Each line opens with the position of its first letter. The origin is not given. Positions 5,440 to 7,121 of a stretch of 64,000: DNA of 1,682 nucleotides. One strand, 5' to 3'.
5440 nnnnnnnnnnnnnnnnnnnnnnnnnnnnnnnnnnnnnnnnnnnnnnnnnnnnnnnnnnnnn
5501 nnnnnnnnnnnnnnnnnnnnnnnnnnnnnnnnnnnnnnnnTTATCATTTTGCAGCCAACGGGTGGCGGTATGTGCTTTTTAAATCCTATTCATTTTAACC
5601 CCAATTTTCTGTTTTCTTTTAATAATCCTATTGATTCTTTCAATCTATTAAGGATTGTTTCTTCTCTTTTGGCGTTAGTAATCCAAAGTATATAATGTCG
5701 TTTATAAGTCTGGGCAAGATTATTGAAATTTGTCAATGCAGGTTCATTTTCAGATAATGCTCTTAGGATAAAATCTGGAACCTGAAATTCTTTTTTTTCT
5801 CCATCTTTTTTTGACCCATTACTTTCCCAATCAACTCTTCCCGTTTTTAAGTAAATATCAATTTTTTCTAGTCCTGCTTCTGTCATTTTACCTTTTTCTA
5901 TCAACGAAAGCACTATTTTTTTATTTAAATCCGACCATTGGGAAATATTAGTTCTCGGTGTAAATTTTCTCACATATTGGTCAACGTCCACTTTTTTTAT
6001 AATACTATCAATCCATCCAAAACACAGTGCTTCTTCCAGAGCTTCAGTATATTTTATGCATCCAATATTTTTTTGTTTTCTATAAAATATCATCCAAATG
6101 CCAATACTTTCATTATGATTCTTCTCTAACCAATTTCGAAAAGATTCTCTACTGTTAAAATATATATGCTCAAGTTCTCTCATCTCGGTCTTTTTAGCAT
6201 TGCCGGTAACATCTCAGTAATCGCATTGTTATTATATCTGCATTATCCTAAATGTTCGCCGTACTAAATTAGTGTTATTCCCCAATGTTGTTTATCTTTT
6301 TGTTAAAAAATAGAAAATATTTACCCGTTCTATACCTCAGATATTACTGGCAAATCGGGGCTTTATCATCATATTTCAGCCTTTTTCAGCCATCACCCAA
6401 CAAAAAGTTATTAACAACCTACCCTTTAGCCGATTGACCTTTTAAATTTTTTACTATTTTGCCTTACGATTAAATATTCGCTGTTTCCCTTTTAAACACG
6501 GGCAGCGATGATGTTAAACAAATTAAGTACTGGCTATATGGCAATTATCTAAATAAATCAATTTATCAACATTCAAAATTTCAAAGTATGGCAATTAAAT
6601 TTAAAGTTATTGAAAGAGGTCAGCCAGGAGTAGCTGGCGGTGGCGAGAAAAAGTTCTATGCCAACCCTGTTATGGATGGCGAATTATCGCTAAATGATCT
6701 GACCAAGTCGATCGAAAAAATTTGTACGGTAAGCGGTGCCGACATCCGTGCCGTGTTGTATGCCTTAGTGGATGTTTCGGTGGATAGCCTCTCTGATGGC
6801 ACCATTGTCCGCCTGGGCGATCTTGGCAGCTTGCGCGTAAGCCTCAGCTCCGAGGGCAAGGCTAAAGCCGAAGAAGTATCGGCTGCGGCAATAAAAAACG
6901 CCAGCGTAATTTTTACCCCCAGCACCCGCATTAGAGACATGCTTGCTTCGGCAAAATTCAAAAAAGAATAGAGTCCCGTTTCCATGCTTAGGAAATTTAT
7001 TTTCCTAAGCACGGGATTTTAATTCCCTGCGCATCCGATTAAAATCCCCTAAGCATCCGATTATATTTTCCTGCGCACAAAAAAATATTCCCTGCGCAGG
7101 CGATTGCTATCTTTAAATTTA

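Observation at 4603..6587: AT-rich two-gene islet: orphan RES-domain toxin-family gene behind a YdeI-like gene, with no canonical antitoxin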

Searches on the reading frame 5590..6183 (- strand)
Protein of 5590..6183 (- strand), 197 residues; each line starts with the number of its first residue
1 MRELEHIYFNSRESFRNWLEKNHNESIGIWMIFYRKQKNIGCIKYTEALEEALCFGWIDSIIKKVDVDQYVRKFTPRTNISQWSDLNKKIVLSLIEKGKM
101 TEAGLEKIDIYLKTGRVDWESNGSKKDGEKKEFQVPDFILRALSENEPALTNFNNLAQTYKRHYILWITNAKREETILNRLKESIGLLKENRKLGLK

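Call 3: search_protein_families(library=pfam, proteins=[window:5590-6183:-], max_evalue=1)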
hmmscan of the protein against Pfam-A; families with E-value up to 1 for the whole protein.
window:5590-6183:- (197 aa): 1 family
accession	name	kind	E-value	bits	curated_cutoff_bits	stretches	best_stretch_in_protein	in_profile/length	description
PF13376.11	OmdA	-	8.6e-15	54.9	25.6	1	132-191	1-60/60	Bacteriocin-protection, YdeI or OmpD-Associated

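Call 4: search_protein_families(library=ncbifam, proteins=[window:5590-6183:-], max_evalue=1)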
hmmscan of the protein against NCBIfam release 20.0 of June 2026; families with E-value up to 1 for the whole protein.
window:5590-6183:- (197 aa): 3 families
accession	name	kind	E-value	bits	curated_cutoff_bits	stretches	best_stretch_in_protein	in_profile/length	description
NF005826.1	PRK07718.1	equivalog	0.0085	16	140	1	117-147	72-102/143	flagellar basal body-associated protein FliL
TIGR00335.1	primase_sml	equivalog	0.042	13.3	143.5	1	6-112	47-144/324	DNA primase catalytic subunit PriS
NF009759.0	PRK13261.2-5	equivalog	0.093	12.8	290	1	55-99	3-43/150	urease accessory protein UreE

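Call 5: search_protein_families(library=padloc, proteins=[window:5590-6183:-], max_evalue=1)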
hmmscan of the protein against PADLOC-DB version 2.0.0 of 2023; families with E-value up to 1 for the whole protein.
window:5590-6183:- (197 aa): 0 families

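Call 28: find_homologous_proteins(query=window:5590-6183:-)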
Query window:5590-6183:- (197 aa): 6033 proteins with E <= 0.001 among 6201 candidates; the best 120 are listed.
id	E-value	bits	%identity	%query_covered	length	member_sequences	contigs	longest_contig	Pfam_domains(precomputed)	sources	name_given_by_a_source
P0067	6.6e-127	439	100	100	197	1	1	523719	PF13376.12,PF28474.1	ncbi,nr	ncbi:MAG: YdeI/OmpD-associated family protein [Bacteroidota bacterium]|nr:YdeI/OmpD-associated famil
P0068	2.6e-118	411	94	100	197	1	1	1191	PF13376.12,PF28474.1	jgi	jgi:uncharacterized protein YdeI (YjbR/CyaY-like superfamily)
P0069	2.1e-116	404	92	100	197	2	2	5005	PF13376.12,PF28474.1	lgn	-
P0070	1.3e-111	389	90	99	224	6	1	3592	PF13376.12,PF28474.1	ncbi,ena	-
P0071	1.3e-108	379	87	100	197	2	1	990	PF13376.12,PF28474.1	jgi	jgi:uncharacterized protein YdeI (YjbR/CyaY-like superfamily)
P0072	1.8e-108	379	89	100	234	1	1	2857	PF13376.12,PF28474.1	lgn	-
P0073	2.9e-108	378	87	100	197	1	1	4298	PF13376.12,PF28474.1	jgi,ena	-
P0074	9.4e-108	376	85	100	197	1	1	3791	PF13376.12,PF28474.1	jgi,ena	-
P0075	1.9e-106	372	86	100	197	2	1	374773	PF13376.12,PF28474.1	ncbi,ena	-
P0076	1.2e-105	369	85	100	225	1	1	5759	PF13376.12,PF28474.1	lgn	-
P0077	1.5e-104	366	82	100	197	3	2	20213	PF13376.12,PF28474.1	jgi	-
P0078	5.6e-104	364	83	100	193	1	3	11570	PF13376.12,PF28474.1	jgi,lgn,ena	-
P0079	8.3e-104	363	83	100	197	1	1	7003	PF13376.12,PF28474.1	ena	-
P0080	1.4e-103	363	84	100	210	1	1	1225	PF13376.12,PF28474.1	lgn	-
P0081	4.6e-103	361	81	100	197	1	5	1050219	PF13376.12,PF28474.1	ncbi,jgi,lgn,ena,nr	ncbi:MAG: hypothetical protein A2W91_06660 [Bacteroidetes bacterium GWF2_38_335]|nr:MAG: hypothetica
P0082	1.0e-102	360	81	100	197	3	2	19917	PF13376.12,PF28474.1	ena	-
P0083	2.2e-102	359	81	100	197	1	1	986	PF13376.12,PF28474.1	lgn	-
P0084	6.8e-102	357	82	100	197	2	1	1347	PF13376.12,PF28474.1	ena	-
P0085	1.0e-101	356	82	100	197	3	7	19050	PF13376.12,PF28474.1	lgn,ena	-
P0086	2.3e-101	355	81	100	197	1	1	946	PF13376.12,PF28474.1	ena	-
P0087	4.0e-101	354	82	100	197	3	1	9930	PF13376.12,PF28474.1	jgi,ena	-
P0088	1.2e-100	353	80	100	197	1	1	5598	PF13376.12,PF28474.1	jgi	jgi:uncharacterized protein YdeI (YjbR/CyaY-like superfamily)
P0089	5.2e-100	351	81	100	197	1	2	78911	PF13376.12,PF28474.1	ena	-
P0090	8.8e-100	350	81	100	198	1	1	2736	PF13376.12,PF28474.1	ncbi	-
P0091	1.2e-99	350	81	100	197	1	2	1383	PF13376.12,PF28474.1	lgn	-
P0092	2.0e-99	349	79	100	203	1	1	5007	PF13376.12,PF28474.1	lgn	-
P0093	3.0e-99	348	79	100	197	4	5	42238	PF13376.12,PF28474.1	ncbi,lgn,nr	ncbi:MAG: YdeI/OmpD-associated family protein [Bacteroidales bacterium]|nr:YdeI/OmpD-associated fami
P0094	7.4e-99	347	79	100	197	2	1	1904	PF13376.12,PF28474.1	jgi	jgi:uncharacterized protein YdeI (YjbR/CyaY-like superfamily)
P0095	8.1e-99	347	79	100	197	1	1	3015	PF13376.12,PF28474.1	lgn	-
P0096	9.9e-99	347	77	100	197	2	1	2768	PF13376.12,PF28474.1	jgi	-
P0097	2.9e-98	345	79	100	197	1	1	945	PF13376.12,PF28474.1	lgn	-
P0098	3.2e-98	345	79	100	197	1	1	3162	PF13376.12,PF28474.1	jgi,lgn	-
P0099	6.2e-98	344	78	100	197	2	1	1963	PF13376.12,PF28474.1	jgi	-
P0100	1.1e-97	343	78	100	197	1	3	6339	PF13376.12,PF28474.1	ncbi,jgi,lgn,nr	ncbi:MAG: hypothetical protein FJ216_10365 [Ignavibacteria bacterium]|nr:hypothetical protein [Ignav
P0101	1.2e-97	343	79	100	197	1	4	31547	PF13376.12,PF28474.1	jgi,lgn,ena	-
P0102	1.8e-97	343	76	100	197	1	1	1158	PF13376.12,PF28474.1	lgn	-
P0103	2.8e-97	342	77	100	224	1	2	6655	PF13376.12,PF28474.1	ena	-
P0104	2.8e-97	342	78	100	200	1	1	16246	PF13376.12,PF28474.1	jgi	jgi:uncharacterized protein YdeI (YjbR/CyaY-like superfamily)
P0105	4.0e-97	341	78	100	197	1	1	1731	PF13376.12,PF28474.1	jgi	-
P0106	4.3e-97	341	76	100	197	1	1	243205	PF13376.12,PF28474.1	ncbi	ncbi:MAG: YdeI family protein [Mangrovibacterium sp.]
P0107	1.6e-96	340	78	100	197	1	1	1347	PF13376.12,PF28474.1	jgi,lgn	-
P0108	1.6e-96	340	78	100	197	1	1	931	PF13376.12,PF28474.1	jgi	-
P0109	8.6e-96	337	77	100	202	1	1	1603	PF13376.12,PF28474.1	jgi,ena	-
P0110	9.0e-96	337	75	100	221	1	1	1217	PF13376.12,PF28474.1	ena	-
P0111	1.2e-95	337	78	100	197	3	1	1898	PF13376.12,PF28474.1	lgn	-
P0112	1.3e-95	336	78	100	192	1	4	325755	PF13376.12,PF28474.1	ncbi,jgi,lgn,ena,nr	ncbi:MAG: hypothetical protein CVU11_09350 [Bacteroidetes bacterium HGW-Bacteroidetes-6]|jgi:unchara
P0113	1.6e-95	336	77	100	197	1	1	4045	PF13376.12,PF28474.1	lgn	-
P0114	1.6e-95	336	77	100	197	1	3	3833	PF13376.12,PF28474.1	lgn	-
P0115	2.0e-95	336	75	100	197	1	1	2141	PF13376.12,PF28474.1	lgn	-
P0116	3.6e-95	335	78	100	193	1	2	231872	PF13376.12,PF28474.1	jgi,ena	-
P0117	4.1e-95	335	75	100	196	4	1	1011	PF13376.12,PF28474.1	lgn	-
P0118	1.8e-94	333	76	100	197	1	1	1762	PF13376.12,PF28474.1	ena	-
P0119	1.8e-94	333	77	100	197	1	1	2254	PF13376.12,PF28474.1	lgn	-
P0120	2.2e-94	333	76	100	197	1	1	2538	PF13376.12,PF28474.1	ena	-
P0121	2.2e-94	333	75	100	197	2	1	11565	PF13376.12,PF28474.1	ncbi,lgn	-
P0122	2.6e-94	332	76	100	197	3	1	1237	PF13376.12,PF28474.1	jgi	jgi:uncharacterized protein YdeI (YjbR/CyaY-like superfamily)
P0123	3.3e-94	332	76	100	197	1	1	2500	PF13376.12,PF28474.1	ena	-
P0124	1.4e-93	330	76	100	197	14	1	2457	PF13376.12,PF28474.1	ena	-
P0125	1.5e-93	330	73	100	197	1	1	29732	PF13376.12,PF28474.1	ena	-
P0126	3.0e-93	329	75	100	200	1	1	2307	PF13376.12,PF28474.1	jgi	jgi:uncharacterized protein YdeI (YjbR/CyaY-like superfamily)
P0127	3.2e-93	329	74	100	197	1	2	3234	PF13376.12,PF28474.1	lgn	-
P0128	3.2e-93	329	76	100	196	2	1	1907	PF13376.12,PF28474.1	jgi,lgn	jgi:uncharacterized protein YdeI (YjbR/CyaY-like superfamily)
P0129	1.2e-92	327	76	100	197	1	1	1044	PF13376.12,PF28474.1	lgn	-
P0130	1.2e-92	327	72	100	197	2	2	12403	PF13376.12,PF28474.1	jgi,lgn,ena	-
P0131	1.4e-92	327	76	94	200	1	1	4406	PF13376.12,PF28474.1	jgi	jgi:uncharacterized protein YdeI (YjbR/CyaY-like superfamily)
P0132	1.4e-92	327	75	100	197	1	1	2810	PF13376.12,PF28474.1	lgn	-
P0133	1.9e-92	326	75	100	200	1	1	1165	PF13376.12,PF28474.1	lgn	-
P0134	2.9e-92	326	73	100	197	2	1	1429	PF13376.12,PF28474.1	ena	-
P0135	3.0e-92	326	75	100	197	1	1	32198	PF13376.12,PF28474.1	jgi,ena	-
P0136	3.4e-92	325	75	100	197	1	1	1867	PF13376.12,PF28474.1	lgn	-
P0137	3.8e-92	325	75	100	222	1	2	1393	PF13376.12,PF28474.1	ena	-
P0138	5.7e-92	325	74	100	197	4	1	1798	PF13376.12,PF28474.1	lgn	-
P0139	7.9e-92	324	72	100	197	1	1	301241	PF13376.12,PF28474.1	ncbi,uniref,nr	ncbi:YdeI/OmpD-associated family protein [Prolixibacteraceae bacterium Z1-6]|uniref:YdeI/OmpD-associ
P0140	9.9e-92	324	74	100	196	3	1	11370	PF13376.12,PF28474.1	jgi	jgi:uncharacterized protein YdeI (YjbR/CyaY-like superfamily)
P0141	1.2e-91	324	72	100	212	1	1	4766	PF13376.12,PF28474.1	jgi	jgi:uncharacterized protein YdeI (YjbR/CyaY-like superfamily)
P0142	1.5e-91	323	78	95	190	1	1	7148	PF13376.12,PF28474.1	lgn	-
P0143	1.5e-91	323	71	100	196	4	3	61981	PF13376.12,PF28474.1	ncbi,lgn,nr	ncbi:MAG: YdeI/OmpD-associated family protein [Bacteroidetes bacterium]|nr:YdeI/OmpD-associated fami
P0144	1.6e-91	323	75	100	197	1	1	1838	PF13376.12,PF28474.1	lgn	-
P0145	1.8e-91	323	74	100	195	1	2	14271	PF13376.12,PF28474.1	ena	-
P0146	3.5e-91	322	72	100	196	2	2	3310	PF13376.12,PF28474.1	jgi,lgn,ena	-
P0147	3.8e-91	322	73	100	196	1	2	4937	PF13376.12,PF28474.1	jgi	-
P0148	5.1e-91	322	71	100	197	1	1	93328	PF13376.12,PF28474.1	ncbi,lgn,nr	ncbi:MAG: YdeI/OmpD-associated family protein [Bacteroidales bacterium]|nr:YdeI/OmpD-associated fami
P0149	7.5e-91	321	73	100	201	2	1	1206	PF13376.12,PF28474.1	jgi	-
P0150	7.7e-91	321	73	100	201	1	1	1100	PF13376.12,PF28474.1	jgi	jgi:uncharacterized protein YdeI (YjbR/CyaY-like superfamily)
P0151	7.8e-91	321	74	100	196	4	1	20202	PF13376.12,PF28474.1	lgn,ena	-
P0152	1.2e-90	320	73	100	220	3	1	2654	PF13376.12,PF28474.1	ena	-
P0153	1.2e-90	320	70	100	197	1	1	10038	PF13376.12,PF28474.1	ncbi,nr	ncbi:MAG: YdeI/OmpD-associated family protein [Candidatus Delongbacteria bacterium]|nr:YdeI/OmpD-ass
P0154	1.2e-90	320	72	100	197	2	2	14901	PF13376.12,PF28474.1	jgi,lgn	-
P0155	1.6e-90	320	74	100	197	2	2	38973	PF13376.12,PF28474.1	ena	-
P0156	2.1e-90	320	74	99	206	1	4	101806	PF13376.12,PF28474.1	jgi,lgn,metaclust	jgi:uncharacterized protein YdeI (YjbR/CyaY-like superfamily)|metaclust:\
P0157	2.4e-90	319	75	100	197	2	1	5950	PF13376.12,PF28474.1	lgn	-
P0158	2.8e-90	319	72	100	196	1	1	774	PF13376.12,PF28474.1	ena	-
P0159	3.3e-90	319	74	100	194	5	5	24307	PF13376.12,PF28474.1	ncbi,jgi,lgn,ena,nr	ncbi:MAG TPA: YdeI/OmpD-associated family protein [Tenuifilaceae bacterium]|nr:YdeI/OmpD-associated 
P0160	3.7e-90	319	72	100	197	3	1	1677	PF13376.12,PF28474.1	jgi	jgi:uncharacterized protein YdeI (YjbR/CyaY-like superfamily)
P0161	5.3e-90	318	71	100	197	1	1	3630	PF13376.12,PF28474.1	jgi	jgi:uncharacterized protein YdeI (YjbR/CyaY-like superfamily)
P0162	5.6e-90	318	73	100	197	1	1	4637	PF13376.12,PF28474.1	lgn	-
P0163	1.1e-89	317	72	100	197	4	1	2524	PF13376.12,PF28474.1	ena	-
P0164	1.2e-89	317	73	100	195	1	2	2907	PF13376.12,PF28474.1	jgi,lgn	-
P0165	1.4e-89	317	73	100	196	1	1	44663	PF13376.12,PF28474.1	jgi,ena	-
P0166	1.8e-89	317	74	100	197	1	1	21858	PF13376.12,PF28474.1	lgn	-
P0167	1.8e-89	316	73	98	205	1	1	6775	PF13376.12,PF28474.1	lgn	-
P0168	2.0e-89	316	73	99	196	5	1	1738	PF13376.12,PF28474.1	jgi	jgi:uncharacterized protein YdeI (YjbR/CyaY-like superfamily)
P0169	6.5e-89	315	72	100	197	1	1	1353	PF13376.12,PF28474.1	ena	-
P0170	6.5e-89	315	70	100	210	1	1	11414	PF13376.12,PF28474.1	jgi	-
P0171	7.2e-89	315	72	100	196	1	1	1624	PF13376.12,PF28474.1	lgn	-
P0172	8.4e-89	314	70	100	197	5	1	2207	PF13376.12,PF28474.1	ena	-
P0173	1.3e-88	314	73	100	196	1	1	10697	PF13376.12,PF28474.1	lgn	-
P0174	1.5e-88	313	84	85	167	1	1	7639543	PF13376.12,PF28474.1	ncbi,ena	-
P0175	1.9e-88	313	70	100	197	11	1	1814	PF13376.12,PF28474.1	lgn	-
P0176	3.4e-88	312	71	100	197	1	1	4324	PF13376.12,PF28474.1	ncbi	-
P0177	4.9e-88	312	71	100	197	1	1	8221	PF13376.12,PF28474.1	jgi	jgi:uncharacterized protein YdeI (YjbR/CyaY-like superfamily)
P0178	9.9e-88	311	73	100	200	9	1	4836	PF13376.12,PF28474.1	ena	-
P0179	1.1e-87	311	70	100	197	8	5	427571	PF13376.12,PF28474.1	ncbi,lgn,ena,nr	ncbi:MAG: YdeI/OmpD-associated family protein [Lentimicrobiaceae bacterium]|nr:YdeI/OmpD-associated 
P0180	2.4e-87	310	69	100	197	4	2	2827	PF13376.12,PF28474.1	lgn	-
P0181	3.6e-87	309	71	100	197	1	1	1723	PF13376.12,PF28474.1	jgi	jgi:uncharacterized protein YdeI (YjbR/CyaY-like superfamily)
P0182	4.9e-87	309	71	100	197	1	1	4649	PF13376.12,PF28474.1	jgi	jgi:uncharacterized protein YdeI (YjbR/CyaY-like superfamily)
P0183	7.3e-87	308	71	100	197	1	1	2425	PF13376.12,PF28474.1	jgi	jgi:uncharacterized protein YdeI (YjbR/CyaY-like superfamily)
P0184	1.2e-86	307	72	100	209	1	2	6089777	PF13376.12,PF28474.1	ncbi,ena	-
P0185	1.9e-86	307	69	100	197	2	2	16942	PF13376.12,PF28474.1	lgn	-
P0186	3.2e-86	306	66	100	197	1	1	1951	PF13376.12,PF28474.1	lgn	-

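Call 50: find_encoding_contigs(protein=P0069, flank=4000, max_places=2)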
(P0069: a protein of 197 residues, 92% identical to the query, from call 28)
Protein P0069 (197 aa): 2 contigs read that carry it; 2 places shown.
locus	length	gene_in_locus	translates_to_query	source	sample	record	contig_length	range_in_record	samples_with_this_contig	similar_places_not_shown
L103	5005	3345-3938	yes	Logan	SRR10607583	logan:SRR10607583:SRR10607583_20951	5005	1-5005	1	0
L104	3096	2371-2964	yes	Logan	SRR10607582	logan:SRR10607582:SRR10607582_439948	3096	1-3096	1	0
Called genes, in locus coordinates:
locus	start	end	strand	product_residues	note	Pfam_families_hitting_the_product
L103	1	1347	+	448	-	?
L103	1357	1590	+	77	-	-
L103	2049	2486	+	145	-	-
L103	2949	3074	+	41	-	-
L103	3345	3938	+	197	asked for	PF28474:DUF8412, PF13376:OmdA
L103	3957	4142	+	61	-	-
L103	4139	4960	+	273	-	PF03781:FGE-sulfatase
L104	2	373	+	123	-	?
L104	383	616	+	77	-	-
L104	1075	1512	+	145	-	-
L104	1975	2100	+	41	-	-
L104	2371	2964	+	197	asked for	PF28474:DUF8412, PF13376:OmdA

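Call 51: find_encoding_contigs(protein=P0070, flank=4000, max_places=2)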
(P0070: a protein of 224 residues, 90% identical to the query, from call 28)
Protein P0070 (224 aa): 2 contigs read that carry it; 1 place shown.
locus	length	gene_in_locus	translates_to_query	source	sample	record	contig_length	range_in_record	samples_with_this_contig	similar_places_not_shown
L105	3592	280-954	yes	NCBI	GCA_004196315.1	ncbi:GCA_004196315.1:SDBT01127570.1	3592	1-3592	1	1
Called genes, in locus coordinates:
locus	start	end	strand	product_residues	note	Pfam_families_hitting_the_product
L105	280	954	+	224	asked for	PF28474:DUF8412, PF13376:OmdA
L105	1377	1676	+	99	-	-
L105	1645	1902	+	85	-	-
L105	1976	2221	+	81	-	-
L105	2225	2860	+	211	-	-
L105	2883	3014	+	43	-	-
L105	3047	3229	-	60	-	-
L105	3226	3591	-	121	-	?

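Call 52: find_encoding_contigs(protein=P0075, flank=5000, max_places=2)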
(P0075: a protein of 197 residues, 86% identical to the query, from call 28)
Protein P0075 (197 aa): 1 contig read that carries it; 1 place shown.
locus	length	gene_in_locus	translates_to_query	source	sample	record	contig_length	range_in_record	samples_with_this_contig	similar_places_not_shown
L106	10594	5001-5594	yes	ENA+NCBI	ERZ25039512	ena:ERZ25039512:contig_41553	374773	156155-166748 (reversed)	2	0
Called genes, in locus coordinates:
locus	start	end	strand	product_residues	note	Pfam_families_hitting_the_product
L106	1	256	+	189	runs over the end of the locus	-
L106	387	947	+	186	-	-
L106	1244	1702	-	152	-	-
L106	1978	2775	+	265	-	-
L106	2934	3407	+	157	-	-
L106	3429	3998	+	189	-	-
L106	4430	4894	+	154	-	-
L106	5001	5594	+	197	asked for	PF28474:DUF8412, PF13376:OmdA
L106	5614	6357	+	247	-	-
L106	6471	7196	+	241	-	PF14294:DUF4372, PF01609:DDE_Tnp_1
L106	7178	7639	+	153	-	PF01609:DDE_Tnp_1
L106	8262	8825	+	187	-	PF01872:RibD_C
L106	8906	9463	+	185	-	PF01872:RibD_C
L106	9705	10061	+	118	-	PF05973:Gp49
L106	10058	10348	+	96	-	PF12844:HTH_19, PF13560:HTH_31 (weak), PF01381:HTH_3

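Call 72: search_solved_structures(query=window:5590-6183:-, max_evalue=0.01)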
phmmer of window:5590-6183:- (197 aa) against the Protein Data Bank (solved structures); distinct sequences matched with E-value up to 0.01: 0.

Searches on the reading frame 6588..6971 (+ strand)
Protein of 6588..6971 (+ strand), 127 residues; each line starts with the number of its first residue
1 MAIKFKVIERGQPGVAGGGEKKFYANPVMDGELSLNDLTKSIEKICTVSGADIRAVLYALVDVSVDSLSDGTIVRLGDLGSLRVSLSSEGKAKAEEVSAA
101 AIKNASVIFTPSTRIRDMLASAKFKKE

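Call 3: search_protein_families(library=pfam, proteins=[window:6588-6971:+], max_evalue=1)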
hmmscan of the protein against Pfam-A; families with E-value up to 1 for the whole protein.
window:6588-6971:+ (127 aa): 3 families
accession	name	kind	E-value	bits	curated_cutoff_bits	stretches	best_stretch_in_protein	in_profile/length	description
PF18291.6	HU-HIG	-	1.6e-35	122.3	26.2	1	1-126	1-125/125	HU domain fused to wHTH, Ig, or Glycine-rich motif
PF00216.26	Bac_DNA_binding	-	0.0012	19.5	22.4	1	36-92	4-60/90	Bacterial DNA-binding protein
PF10988.14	DUF2807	-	0.0072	16.5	24.2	1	32-101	77-146/181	Putative auto-transporter adhesin, head GIN domain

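Call 4: search_protein_families(library=ncbifam, proteins=[window:6588-6971:+], max_evalue=1)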
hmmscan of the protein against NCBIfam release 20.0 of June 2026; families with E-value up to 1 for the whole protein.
window:6588-6971:+ (127 aa): 1 family
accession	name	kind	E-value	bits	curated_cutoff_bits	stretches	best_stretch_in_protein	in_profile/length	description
TIGR01201.1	HU_rel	subfamily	1.8e-21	76.8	68.6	1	1-124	1-124/170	HU family DNA-binding protein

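Call 57: find_encoding_contigs(protein=window:6588-6971:+, flank=6000, max_places=8)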
Protein window:6588-6971:+ (127 aa): no gene with exactly this product is on record in the collection.
